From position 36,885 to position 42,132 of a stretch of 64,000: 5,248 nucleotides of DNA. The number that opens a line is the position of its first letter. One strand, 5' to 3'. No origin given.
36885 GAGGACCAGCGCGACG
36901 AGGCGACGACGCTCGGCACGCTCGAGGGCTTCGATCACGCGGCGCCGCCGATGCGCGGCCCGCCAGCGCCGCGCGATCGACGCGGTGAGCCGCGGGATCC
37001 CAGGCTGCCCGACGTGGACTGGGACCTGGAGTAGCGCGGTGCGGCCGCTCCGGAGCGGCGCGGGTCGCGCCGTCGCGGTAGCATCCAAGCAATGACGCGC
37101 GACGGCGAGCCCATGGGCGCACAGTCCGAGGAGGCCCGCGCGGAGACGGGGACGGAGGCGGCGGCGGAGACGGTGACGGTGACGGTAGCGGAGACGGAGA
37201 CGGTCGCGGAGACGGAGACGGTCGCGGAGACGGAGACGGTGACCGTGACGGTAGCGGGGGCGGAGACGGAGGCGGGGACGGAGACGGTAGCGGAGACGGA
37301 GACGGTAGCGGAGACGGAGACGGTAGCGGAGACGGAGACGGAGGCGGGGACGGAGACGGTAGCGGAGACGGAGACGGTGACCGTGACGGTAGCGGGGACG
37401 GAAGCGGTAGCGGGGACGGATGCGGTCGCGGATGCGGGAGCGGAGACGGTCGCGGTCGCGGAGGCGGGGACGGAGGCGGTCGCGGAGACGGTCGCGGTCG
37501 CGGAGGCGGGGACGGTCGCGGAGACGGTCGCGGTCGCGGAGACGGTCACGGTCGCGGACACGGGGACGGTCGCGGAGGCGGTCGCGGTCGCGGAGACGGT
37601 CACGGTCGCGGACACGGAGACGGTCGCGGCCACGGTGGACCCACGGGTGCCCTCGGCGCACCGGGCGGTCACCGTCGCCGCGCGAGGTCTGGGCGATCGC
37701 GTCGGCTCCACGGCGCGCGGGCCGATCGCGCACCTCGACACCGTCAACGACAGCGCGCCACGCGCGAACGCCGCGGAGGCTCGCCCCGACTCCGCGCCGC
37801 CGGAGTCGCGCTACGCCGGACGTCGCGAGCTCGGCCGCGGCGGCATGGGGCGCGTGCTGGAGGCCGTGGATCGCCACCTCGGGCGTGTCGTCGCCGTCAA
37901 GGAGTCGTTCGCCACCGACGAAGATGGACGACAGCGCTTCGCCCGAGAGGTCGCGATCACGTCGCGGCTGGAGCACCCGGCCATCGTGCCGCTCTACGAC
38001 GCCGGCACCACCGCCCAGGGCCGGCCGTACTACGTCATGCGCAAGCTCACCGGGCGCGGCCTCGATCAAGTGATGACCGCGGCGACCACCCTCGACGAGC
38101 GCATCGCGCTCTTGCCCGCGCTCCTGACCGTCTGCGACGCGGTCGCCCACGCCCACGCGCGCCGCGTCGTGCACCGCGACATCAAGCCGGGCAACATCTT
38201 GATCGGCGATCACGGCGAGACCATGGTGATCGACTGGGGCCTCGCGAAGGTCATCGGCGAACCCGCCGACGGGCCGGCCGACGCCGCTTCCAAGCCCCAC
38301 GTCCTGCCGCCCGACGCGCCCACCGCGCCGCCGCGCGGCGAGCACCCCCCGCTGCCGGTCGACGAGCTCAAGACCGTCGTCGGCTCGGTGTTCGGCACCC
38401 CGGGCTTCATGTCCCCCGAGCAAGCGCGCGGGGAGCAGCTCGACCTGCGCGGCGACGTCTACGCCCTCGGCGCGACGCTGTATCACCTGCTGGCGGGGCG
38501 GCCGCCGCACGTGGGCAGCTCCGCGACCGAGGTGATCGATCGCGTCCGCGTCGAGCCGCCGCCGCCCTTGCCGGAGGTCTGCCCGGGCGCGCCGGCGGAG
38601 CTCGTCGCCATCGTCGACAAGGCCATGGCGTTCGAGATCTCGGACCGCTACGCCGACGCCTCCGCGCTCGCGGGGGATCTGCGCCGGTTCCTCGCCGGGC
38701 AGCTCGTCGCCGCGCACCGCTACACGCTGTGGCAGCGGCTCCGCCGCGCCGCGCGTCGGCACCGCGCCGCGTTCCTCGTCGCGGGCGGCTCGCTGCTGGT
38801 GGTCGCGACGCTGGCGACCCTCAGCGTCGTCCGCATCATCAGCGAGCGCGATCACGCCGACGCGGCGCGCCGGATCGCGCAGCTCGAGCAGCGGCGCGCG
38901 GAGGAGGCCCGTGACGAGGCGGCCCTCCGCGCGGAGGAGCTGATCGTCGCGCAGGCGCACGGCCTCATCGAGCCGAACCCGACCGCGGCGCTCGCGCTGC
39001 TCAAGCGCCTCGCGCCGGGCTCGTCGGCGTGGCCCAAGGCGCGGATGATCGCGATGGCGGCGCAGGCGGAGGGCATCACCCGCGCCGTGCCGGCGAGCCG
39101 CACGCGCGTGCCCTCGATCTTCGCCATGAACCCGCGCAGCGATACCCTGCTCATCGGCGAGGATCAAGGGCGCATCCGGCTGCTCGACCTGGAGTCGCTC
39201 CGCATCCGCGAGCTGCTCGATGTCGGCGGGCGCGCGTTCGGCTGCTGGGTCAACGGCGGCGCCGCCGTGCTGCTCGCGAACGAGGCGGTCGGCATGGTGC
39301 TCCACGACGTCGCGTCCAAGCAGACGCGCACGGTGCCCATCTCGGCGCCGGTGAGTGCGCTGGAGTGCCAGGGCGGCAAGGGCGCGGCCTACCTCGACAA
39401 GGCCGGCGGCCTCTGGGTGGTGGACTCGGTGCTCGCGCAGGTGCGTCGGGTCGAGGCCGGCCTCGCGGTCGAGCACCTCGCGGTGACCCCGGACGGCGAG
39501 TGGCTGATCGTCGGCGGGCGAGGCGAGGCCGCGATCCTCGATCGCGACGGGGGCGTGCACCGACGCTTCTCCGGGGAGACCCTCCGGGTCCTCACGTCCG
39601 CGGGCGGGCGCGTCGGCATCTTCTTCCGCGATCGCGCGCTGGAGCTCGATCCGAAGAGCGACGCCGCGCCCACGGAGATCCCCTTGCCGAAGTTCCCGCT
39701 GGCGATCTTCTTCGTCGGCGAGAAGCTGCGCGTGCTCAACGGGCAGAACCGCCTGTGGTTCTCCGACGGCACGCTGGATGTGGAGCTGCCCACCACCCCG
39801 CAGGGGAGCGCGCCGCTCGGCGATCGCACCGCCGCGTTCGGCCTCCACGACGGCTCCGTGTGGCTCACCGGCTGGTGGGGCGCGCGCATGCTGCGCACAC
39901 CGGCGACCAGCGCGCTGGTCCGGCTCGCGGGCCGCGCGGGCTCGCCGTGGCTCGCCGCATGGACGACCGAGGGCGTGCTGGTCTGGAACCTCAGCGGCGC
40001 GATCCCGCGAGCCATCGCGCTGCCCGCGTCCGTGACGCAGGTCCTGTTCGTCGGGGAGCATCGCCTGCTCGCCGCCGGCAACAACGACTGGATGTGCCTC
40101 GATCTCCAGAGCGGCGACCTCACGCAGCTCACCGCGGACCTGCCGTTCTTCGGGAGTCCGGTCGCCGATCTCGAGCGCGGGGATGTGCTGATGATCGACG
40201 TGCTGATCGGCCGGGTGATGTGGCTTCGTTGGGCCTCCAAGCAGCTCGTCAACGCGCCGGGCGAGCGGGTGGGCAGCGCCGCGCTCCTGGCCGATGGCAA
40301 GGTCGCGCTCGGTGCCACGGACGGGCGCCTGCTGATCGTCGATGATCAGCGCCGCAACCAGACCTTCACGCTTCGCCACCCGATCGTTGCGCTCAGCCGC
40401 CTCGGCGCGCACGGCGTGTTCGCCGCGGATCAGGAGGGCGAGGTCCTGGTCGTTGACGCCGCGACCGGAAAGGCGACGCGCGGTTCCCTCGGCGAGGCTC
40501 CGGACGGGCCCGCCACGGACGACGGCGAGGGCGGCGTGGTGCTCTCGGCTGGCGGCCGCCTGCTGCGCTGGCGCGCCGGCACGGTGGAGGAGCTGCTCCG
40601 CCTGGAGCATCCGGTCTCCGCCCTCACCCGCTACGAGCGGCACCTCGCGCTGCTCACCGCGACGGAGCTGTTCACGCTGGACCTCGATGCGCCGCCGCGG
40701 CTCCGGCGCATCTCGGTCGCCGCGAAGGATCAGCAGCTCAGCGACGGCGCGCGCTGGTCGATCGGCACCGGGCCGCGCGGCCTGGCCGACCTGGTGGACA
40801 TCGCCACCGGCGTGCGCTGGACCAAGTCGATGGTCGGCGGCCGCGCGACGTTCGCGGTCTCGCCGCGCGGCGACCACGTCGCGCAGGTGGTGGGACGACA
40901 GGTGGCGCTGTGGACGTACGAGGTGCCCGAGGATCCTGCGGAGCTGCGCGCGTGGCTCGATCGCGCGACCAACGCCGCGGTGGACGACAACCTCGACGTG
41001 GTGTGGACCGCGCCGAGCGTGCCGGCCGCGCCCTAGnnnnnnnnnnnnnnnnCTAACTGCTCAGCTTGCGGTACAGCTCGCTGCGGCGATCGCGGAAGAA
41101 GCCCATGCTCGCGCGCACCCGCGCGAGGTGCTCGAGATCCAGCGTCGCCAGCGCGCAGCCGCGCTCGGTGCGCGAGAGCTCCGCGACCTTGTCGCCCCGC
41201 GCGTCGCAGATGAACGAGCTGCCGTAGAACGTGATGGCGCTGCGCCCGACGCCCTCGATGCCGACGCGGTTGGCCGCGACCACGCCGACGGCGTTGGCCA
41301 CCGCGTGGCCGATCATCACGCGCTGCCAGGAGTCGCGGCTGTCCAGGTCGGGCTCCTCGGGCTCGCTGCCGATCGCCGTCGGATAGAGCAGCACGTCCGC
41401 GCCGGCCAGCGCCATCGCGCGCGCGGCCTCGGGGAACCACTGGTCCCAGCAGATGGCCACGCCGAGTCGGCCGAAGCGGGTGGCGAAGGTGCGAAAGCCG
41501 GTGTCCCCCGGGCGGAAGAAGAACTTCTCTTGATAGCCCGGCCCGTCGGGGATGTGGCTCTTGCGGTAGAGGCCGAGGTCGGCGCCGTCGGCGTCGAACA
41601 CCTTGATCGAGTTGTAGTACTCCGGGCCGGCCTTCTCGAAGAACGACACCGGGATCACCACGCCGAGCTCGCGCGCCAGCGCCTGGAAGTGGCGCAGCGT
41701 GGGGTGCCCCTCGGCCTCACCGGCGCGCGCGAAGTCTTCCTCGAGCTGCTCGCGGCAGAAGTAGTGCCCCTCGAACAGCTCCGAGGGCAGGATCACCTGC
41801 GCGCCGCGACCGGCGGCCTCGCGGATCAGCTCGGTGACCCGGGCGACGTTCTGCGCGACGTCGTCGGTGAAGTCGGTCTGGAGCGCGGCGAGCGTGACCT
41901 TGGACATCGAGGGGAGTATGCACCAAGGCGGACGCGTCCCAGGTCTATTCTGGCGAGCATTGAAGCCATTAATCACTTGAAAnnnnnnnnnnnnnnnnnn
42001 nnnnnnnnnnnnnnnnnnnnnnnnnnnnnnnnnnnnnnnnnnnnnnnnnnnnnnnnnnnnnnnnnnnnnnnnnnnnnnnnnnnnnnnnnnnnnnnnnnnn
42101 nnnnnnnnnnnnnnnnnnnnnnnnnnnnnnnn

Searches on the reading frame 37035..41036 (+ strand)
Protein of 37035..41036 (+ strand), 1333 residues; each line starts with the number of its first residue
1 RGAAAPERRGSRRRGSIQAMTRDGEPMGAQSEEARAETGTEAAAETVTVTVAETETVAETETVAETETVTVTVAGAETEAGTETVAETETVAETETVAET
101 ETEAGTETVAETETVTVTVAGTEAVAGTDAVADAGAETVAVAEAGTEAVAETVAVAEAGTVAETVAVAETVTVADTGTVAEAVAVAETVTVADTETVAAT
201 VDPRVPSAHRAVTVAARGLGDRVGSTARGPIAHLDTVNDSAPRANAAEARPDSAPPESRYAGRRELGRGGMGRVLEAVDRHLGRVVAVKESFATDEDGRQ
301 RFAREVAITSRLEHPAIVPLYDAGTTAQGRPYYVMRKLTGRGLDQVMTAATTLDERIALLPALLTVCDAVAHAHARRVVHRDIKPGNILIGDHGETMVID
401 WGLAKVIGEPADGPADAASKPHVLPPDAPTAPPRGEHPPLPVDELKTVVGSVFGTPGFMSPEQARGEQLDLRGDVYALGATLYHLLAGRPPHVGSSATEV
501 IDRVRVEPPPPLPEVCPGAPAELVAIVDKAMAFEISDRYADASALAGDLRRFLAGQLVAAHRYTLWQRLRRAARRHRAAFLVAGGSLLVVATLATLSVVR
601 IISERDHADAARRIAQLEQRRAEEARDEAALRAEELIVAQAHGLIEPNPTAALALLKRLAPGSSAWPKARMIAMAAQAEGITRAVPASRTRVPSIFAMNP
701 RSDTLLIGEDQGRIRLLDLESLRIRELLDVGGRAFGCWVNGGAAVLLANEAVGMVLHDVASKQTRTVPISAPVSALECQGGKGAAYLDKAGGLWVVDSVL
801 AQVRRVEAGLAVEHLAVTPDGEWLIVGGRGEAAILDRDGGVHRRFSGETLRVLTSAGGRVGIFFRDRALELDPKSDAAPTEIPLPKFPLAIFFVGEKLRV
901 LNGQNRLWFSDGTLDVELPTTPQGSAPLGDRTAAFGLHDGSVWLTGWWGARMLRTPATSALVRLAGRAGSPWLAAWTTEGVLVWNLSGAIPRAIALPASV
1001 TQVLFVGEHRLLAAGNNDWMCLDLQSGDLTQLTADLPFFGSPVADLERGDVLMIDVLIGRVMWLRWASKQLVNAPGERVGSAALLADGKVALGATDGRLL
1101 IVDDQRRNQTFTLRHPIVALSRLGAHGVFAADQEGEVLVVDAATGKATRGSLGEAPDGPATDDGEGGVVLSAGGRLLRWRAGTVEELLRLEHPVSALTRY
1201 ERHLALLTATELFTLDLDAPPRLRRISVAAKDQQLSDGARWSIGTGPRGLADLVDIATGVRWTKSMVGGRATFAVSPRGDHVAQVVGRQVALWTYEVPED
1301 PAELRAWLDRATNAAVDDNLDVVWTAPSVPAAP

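Call 18: search_protein_families(library=pfam, proteins=[window:37035-41036:+], max_evalue=0.001)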
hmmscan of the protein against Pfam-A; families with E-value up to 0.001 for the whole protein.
window:37035-41036:+ (1333 aa): 4 families
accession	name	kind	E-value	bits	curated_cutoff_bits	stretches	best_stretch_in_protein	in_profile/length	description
PF00069.31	Pkinase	-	1.1e-34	120.4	31.7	1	263-499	4-204/263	Protein kinase domain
PF07714.23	PK_Tyr_Ser-Thr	-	3.5e-21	76.1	23.1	1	264-407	5-152/258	Protein tyrosine and serine/threonine kinase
PF08450.18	SGL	-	9.6e-06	25.8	26.3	0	969-1009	195-236/246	SMP-30/Gluconolactonase/LRE-like region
PF01636.29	APH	-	1.3e-05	25.6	23.2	1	355-405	145-198/239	Phosphotransferase enzyme family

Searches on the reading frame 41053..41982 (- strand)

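Call 18: search_protein_families(library=pfam, proteins=[window:41053-41982:-], max_evalue=0.001)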
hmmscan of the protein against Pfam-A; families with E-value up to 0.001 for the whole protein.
window:41053-41982:- (309 aa): 1 family
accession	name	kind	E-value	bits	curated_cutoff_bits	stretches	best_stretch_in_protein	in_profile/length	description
PF00795.27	CN_hydrolase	-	3.4e-52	177.7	23.2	1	31-290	2-255/256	Carbon-nitrogen hydrolase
